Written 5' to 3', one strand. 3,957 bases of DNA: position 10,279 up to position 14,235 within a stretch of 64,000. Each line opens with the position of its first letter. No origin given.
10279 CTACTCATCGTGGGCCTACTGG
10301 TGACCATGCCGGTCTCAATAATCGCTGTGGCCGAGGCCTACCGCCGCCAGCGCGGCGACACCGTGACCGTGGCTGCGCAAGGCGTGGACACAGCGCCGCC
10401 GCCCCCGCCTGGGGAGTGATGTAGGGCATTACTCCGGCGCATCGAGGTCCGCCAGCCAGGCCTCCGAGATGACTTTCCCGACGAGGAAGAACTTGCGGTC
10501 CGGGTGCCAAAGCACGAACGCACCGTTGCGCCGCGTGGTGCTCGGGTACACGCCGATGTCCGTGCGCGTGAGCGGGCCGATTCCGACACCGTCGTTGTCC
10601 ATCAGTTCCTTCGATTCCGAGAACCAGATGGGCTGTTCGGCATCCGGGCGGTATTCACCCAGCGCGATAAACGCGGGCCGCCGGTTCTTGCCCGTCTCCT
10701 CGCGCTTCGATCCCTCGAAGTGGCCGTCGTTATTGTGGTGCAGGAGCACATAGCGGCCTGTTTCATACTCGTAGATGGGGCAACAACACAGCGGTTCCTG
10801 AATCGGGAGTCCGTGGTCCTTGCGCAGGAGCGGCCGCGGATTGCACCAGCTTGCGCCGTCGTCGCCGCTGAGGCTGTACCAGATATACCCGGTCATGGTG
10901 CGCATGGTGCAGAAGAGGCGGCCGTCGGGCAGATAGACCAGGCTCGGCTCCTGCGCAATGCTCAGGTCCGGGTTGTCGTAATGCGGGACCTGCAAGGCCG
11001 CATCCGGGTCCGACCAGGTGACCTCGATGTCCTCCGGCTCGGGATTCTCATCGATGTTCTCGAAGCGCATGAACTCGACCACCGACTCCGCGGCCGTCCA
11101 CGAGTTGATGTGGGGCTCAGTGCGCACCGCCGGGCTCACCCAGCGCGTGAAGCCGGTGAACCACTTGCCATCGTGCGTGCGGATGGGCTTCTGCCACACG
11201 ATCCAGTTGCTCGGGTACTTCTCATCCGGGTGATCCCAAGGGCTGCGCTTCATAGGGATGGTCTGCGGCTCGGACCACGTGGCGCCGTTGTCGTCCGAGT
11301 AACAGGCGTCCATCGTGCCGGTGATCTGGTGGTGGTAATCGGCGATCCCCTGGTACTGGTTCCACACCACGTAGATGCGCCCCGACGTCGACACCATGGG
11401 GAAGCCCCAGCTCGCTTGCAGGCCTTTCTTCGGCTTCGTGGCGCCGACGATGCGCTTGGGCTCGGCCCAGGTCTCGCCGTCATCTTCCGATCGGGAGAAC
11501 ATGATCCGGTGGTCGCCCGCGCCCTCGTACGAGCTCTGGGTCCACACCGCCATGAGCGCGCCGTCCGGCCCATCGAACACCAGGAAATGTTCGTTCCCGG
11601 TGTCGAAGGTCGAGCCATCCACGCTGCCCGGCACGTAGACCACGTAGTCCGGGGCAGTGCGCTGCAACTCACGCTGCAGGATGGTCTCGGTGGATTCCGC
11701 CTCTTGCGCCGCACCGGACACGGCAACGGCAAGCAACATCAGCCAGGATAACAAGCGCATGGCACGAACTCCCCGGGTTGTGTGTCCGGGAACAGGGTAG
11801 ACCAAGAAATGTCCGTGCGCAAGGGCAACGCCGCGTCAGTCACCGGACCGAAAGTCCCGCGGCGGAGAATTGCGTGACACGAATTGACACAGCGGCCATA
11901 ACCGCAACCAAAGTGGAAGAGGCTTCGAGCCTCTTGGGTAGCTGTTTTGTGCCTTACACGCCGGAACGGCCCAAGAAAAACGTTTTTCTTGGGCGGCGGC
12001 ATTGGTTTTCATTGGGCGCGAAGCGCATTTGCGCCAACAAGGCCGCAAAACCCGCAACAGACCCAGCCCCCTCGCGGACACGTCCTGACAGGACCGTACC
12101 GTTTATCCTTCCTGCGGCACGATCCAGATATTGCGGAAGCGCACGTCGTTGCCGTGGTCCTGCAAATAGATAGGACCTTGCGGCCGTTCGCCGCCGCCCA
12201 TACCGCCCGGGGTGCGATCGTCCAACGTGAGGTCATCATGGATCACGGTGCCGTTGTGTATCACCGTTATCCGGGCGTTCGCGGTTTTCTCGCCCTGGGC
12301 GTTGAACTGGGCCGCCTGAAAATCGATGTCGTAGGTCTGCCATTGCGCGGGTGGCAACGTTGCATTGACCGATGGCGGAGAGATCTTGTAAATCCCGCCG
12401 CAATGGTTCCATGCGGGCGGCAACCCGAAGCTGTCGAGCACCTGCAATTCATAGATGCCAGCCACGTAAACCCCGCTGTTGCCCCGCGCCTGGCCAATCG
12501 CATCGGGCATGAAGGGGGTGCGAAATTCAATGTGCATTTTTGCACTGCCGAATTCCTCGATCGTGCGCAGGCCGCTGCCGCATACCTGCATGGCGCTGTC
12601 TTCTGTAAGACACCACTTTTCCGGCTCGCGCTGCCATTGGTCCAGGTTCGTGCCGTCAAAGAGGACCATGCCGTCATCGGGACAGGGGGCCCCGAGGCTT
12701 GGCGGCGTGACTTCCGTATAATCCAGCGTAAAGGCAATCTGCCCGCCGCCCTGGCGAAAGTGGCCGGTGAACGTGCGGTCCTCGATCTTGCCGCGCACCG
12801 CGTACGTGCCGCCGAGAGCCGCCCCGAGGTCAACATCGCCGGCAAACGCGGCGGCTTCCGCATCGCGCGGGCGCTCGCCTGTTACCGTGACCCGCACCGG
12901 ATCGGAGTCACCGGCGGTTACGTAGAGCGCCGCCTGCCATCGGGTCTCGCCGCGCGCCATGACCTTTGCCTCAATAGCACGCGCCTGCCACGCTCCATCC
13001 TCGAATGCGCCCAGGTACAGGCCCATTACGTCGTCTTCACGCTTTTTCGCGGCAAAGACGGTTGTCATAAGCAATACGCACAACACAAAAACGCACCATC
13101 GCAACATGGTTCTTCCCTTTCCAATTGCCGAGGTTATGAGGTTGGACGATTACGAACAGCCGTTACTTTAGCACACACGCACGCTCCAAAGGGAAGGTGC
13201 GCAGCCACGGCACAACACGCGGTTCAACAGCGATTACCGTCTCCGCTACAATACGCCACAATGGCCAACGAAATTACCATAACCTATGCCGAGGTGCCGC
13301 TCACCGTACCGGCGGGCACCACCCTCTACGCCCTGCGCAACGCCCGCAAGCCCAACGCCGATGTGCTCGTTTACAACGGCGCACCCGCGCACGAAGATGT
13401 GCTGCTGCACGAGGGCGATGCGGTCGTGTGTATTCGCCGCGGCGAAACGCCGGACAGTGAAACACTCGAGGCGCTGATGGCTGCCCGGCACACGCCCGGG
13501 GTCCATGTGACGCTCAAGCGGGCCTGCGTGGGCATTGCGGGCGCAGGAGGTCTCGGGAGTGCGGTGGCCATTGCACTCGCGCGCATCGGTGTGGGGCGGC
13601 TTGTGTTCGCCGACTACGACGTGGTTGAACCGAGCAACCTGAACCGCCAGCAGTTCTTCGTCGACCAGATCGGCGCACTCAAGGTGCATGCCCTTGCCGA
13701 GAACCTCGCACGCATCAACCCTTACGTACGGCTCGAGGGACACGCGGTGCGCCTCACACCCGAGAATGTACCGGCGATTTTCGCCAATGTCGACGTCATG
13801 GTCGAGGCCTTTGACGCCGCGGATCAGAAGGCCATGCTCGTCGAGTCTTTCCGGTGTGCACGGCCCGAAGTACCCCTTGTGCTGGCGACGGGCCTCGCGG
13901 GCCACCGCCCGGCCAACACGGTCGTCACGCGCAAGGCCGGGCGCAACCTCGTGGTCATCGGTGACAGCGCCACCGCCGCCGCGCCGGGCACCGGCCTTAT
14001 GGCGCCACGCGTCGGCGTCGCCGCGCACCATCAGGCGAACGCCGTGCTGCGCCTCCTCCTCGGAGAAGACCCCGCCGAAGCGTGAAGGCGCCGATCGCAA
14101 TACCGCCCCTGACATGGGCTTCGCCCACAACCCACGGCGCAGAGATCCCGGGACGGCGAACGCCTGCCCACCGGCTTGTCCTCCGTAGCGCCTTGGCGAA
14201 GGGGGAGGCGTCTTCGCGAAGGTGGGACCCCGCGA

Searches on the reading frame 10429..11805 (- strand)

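Call 93: search_protein_families(library=pfam, proteins=[window:10429-11805:-], max_evalue=0.00001)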
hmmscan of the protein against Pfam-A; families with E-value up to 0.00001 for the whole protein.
window:10429-11805:- (458 aa): 1 family
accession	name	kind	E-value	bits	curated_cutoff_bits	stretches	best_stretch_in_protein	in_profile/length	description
PF13088.12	BNR_2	-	9.8e-21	74.8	31.4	1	82-326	1-204/277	BNR repeat-like domain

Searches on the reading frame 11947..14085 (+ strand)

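Call 93: search_protein_families(library=pfam, proteins=[window:11947-14085:+], max_evalue=0.00001)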
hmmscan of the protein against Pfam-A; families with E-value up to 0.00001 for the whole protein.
window:11947-14085:+ (712 aa): 2 families
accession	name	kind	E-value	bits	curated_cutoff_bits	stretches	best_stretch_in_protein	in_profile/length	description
PF00899.27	ThiF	-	6.1e-31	107.8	28.1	1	522-709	17-207/238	ThiF family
PF14453.12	ThiS-like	-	6.6e-14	52.2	26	1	449-499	7-57/57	ThiS-like ubiquitin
